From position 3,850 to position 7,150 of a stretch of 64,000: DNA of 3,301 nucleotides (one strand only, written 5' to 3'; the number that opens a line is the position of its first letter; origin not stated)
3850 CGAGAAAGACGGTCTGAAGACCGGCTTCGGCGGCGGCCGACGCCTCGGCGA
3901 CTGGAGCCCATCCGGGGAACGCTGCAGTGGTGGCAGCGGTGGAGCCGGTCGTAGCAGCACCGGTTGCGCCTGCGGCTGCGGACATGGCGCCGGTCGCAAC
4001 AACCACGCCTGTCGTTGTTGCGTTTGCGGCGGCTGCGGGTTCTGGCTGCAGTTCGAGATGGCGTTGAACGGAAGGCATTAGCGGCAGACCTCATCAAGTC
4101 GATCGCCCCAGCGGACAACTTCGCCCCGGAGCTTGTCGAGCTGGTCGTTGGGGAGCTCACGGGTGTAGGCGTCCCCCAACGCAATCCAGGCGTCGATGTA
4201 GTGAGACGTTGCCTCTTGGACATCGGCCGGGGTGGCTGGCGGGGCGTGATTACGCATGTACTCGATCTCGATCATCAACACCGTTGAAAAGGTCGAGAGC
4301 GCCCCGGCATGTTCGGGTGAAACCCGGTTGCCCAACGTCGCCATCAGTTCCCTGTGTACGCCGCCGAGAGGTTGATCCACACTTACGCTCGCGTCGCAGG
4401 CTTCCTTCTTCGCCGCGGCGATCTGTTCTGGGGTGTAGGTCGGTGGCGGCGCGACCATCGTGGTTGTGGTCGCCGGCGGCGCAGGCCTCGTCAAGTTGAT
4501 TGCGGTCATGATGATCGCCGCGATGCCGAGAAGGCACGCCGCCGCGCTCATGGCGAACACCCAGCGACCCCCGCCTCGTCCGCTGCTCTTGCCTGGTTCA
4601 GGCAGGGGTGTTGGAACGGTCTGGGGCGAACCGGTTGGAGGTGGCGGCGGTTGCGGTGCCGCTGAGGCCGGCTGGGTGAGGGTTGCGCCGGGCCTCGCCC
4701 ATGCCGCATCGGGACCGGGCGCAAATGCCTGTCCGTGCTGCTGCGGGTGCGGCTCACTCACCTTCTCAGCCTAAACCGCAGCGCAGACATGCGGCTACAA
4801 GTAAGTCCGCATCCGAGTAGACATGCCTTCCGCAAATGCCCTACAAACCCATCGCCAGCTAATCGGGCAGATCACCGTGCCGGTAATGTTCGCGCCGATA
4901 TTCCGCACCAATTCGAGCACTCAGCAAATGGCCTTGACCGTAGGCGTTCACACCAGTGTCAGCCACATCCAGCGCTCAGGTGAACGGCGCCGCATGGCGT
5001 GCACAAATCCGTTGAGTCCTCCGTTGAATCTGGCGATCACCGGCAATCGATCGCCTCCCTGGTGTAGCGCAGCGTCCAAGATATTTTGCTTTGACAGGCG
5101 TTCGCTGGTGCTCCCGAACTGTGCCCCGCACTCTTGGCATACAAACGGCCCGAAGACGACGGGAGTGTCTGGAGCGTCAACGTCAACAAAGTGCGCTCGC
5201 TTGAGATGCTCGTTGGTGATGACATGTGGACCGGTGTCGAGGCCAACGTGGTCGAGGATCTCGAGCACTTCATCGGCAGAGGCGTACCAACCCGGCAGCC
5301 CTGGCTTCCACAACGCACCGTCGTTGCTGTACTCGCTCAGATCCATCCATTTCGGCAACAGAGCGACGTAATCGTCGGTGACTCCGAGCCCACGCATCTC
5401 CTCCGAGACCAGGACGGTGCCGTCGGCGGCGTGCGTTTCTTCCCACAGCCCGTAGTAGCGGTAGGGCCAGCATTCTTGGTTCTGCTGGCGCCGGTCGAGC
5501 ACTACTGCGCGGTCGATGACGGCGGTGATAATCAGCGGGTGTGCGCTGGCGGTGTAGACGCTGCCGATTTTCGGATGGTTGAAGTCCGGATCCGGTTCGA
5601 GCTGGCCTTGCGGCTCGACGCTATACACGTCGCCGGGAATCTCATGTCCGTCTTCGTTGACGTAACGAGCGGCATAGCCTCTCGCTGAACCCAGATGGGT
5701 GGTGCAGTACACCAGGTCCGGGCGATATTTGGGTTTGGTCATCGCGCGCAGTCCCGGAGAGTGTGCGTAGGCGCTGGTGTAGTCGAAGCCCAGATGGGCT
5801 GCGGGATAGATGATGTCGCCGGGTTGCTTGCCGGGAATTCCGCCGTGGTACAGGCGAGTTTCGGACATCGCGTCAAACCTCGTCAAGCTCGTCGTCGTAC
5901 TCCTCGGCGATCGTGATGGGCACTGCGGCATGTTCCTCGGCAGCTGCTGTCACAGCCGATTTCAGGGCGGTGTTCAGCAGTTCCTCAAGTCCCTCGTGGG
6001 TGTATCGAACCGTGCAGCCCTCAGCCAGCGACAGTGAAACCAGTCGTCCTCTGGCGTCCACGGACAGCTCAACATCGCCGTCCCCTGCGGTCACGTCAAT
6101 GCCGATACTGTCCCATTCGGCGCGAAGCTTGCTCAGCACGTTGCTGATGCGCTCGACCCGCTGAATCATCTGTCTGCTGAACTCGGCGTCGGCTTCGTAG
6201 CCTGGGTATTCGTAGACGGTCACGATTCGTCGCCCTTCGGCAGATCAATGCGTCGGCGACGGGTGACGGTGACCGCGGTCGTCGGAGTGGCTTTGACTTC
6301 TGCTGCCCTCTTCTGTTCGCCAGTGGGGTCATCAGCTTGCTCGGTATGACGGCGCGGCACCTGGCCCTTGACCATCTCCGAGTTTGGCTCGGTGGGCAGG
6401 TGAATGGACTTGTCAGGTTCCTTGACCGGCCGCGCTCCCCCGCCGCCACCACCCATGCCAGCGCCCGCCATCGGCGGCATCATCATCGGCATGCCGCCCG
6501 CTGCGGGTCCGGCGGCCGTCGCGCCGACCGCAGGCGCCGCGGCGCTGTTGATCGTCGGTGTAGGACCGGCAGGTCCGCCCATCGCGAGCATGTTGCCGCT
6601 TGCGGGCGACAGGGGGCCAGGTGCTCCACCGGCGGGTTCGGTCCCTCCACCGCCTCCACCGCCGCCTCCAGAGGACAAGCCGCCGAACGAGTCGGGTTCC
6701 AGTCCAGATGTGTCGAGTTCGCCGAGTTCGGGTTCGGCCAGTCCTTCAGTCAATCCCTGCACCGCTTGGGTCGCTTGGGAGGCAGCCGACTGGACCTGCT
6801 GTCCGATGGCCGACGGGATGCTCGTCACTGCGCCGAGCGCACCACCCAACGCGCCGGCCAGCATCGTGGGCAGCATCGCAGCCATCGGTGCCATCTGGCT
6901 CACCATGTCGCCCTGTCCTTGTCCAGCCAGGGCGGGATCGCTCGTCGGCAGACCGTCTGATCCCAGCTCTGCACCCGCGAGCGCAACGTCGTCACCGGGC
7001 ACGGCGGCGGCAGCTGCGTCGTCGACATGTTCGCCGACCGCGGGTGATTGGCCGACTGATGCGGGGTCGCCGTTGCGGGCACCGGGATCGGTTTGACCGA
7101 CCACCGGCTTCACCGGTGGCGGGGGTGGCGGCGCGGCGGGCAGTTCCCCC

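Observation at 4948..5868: Arr-type ADP-ribosyltransferase domain fused to an unknown domain, embedded inside an ESX esp operon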

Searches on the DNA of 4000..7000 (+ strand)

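Call 6: search_dna_similar(query=window:4000-7000:+, collection=plasmids, mode=near)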
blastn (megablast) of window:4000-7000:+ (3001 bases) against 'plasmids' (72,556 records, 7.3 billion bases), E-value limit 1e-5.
No match.

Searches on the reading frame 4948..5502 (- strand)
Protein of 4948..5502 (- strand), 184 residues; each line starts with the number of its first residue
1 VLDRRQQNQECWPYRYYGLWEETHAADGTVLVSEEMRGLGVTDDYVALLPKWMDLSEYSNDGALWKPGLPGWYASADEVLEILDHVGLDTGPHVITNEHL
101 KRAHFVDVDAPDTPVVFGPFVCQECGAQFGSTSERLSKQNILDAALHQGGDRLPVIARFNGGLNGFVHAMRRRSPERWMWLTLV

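Call 36: predict_structure(alignment_id=A2)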
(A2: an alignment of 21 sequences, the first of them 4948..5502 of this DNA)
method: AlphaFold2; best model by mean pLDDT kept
length: 184 residues; sequences in the alignment: 21
mean_pLDDT: 89.0   pTM: 0.82
mean pLDDT of the five models: 89.0, 88.4, 88.1, 86.7, 83.7
residues with pLDDT >= 90: 127; 70-90: 41; 50-70: 16; < 50: 0
segments of 3 or more residues with pLDDT < 50: none
pLDDT, mean of each block of 10 residues (from residue 1): 76 63 80 93 94 88 94 97 94 95 76 86 98 93 95 96 95 95 76
secondary structure, 60 per line:
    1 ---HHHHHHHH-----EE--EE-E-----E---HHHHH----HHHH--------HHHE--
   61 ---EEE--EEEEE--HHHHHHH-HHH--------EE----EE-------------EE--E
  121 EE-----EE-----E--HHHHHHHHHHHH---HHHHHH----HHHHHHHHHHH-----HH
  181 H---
elements in order: H4-11 H34-38 H43-46 E64-66 E69-73 H76-82 E120-122 H138-149 H153-158 H163-173
